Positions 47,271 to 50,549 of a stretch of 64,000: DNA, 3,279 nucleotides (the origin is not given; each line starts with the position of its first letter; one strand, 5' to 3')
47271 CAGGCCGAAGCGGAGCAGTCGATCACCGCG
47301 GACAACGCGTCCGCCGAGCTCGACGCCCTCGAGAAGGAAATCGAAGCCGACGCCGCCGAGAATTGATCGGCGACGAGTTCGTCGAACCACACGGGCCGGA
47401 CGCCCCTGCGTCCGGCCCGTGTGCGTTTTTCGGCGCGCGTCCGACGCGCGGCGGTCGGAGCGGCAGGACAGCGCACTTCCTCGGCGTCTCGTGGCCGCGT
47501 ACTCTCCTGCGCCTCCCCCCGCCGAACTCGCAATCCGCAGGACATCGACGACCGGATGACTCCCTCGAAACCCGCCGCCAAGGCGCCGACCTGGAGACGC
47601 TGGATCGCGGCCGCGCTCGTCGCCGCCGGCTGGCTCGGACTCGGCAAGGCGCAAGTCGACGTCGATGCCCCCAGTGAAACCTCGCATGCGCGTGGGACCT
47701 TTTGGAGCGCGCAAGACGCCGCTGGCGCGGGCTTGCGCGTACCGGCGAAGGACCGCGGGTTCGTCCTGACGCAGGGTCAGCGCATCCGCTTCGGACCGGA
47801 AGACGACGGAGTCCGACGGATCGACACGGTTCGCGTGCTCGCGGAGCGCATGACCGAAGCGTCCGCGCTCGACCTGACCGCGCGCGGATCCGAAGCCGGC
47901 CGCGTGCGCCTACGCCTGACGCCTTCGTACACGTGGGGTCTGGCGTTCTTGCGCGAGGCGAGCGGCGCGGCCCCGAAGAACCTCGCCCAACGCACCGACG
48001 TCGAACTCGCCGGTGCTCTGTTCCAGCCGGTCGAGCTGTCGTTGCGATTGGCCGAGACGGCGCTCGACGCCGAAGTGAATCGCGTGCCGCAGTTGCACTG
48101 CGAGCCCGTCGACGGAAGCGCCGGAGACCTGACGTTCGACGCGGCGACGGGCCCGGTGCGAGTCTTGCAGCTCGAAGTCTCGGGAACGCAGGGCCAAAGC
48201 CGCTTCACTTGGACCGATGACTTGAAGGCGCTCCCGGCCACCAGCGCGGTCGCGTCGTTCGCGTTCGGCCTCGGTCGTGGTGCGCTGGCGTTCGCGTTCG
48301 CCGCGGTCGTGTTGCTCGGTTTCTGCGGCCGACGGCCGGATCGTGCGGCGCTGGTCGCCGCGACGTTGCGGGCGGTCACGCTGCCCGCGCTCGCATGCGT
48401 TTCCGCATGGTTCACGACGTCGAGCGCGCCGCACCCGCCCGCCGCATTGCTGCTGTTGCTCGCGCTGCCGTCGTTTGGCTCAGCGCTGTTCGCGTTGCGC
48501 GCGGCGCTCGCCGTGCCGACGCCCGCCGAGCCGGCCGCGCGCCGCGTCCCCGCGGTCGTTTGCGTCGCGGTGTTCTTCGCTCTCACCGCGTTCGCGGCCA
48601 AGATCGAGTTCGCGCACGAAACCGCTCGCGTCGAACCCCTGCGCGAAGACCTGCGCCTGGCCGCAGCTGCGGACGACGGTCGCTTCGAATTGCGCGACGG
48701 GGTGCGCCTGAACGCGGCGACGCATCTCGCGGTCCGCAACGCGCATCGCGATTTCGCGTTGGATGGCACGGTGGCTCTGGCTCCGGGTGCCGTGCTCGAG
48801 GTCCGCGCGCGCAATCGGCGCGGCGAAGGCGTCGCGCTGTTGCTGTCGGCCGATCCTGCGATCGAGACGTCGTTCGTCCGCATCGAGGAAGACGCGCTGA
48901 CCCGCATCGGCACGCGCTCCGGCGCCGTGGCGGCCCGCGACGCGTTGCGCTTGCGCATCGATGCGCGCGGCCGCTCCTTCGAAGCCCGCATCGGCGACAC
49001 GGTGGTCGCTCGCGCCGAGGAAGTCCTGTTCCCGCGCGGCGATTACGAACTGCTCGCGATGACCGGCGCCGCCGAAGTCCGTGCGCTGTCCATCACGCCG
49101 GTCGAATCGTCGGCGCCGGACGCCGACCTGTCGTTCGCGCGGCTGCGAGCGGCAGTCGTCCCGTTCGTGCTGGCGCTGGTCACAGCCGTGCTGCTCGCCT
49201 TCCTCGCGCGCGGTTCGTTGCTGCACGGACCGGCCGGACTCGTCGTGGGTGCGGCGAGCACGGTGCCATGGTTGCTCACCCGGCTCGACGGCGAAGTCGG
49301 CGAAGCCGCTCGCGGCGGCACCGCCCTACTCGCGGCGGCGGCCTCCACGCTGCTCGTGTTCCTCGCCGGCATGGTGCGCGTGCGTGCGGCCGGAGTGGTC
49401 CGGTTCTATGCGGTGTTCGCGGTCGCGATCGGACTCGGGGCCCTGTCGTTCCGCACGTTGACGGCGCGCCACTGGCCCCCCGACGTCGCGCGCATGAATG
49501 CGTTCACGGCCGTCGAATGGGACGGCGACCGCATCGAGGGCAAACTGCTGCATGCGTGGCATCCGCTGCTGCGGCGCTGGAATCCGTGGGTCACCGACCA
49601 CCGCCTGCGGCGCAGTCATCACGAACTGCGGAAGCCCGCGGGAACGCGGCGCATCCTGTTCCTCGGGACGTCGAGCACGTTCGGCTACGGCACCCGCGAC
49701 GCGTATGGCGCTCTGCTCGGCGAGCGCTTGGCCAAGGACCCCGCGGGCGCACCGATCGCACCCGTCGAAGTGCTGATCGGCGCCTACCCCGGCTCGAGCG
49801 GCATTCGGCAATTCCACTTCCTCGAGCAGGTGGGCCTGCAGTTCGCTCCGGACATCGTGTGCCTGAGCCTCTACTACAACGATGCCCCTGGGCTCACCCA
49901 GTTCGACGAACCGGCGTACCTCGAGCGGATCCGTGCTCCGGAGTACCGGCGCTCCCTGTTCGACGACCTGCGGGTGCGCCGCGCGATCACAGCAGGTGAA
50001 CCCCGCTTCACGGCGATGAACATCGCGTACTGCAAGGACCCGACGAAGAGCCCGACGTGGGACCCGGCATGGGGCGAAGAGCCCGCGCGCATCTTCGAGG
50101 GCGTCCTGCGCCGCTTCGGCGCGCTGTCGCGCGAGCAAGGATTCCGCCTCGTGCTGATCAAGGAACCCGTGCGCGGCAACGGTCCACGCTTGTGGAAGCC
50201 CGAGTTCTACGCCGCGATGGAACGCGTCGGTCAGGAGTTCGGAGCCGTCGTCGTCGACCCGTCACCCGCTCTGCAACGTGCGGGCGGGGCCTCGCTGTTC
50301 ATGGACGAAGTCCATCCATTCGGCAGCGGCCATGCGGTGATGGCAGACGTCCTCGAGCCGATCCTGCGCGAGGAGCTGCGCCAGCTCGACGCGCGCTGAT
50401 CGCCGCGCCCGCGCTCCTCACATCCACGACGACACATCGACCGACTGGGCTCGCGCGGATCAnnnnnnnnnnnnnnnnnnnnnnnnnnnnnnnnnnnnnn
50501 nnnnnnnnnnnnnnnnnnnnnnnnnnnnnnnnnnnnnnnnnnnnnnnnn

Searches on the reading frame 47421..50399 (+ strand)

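Call 49: search_protein_families(library=pfam, proteins=[window:47421-50399:+], max_evalue=0.001)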
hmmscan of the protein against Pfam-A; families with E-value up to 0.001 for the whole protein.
window:47421-50399:+ (992 aa): 2 families
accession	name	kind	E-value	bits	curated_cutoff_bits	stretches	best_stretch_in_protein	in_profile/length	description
PF13472.12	Lipase_GDSL_2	-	2.1e-06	28.8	32.9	1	747-972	1-177/178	GDSL-like Lipase/Acylhydrolase family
PF00657.28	Lipase_GDSL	-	0.00029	21.5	23.6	1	745-976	1-206/208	GDSL-like Lipase/Acylhydrolase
